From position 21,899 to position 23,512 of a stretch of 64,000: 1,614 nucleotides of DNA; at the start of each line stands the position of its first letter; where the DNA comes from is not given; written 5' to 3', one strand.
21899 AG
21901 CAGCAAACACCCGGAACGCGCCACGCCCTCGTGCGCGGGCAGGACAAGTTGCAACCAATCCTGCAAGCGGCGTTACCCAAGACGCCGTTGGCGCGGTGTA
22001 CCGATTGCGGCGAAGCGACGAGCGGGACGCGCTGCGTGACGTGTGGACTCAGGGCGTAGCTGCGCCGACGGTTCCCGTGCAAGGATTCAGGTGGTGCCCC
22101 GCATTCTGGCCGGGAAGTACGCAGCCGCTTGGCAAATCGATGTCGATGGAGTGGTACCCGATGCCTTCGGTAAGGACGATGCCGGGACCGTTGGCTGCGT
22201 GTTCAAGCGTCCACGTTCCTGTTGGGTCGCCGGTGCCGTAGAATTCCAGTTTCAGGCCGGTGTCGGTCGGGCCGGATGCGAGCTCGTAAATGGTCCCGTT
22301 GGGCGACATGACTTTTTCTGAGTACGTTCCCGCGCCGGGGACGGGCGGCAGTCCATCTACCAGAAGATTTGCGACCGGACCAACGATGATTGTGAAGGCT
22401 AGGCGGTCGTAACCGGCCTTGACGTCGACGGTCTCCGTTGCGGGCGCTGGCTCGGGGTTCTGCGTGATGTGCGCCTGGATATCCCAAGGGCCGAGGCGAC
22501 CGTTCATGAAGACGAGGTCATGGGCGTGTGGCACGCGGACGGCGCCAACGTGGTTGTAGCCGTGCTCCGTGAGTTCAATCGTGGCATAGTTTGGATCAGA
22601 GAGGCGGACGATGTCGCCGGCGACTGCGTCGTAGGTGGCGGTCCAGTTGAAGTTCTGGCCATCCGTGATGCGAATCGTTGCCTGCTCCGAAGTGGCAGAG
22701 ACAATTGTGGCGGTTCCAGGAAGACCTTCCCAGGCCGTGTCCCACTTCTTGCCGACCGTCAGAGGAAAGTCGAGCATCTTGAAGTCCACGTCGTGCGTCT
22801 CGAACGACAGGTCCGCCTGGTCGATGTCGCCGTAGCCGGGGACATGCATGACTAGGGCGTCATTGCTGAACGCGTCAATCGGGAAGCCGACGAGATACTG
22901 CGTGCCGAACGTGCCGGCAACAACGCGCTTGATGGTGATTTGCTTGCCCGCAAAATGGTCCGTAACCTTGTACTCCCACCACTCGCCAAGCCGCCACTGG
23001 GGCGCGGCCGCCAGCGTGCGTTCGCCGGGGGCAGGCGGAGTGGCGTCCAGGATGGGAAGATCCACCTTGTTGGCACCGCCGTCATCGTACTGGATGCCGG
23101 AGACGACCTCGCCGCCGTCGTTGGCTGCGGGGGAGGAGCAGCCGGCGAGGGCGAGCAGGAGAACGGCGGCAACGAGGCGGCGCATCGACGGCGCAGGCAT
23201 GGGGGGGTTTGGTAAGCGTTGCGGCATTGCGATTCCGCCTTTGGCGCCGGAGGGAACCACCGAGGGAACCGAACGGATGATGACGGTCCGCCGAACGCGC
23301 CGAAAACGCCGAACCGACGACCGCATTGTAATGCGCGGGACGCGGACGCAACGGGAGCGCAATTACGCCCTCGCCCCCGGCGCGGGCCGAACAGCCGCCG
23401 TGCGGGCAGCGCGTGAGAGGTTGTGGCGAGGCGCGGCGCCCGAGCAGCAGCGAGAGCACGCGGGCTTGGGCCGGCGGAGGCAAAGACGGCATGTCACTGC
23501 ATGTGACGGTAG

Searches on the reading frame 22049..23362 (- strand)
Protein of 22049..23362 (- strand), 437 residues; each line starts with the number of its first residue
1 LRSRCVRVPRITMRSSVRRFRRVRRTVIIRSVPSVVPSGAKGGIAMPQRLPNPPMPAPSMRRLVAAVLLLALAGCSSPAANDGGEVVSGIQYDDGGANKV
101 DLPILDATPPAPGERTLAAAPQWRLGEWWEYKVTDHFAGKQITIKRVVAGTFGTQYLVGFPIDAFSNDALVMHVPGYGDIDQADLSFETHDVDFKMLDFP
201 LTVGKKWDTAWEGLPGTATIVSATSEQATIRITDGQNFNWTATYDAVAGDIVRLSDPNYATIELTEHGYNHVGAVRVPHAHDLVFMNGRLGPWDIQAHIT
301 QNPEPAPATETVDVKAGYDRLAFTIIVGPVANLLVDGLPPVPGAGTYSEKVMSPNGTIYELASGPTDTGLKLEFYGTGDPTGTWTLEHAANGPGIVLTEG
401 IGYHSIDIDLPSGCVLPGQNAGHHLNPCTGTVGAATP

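Call 18: search_protein_families(library=pfam, proteins=[window:22049-23362:-], max_evalue=0.0001)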
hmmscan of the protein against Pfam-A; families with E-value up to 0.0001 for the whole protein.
window:22049-23362:- (437 aa): 0 families

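Call 78: search_protein_families(library=ncbifam, proteins=[window:22049-23362:-], max_evalue=1)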
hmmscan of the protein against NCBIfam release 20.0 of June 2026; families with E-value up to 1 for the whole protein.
window:22049-23362:- (437 aa): 1 family
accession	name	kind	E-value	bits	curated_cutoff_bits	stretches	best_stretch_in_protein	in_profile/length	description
NF033216.1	lipo_YgdI_YgdR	subfamily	0.07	13.1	42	1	63-83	7-30/71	YgdI/YgdR family lipoprotein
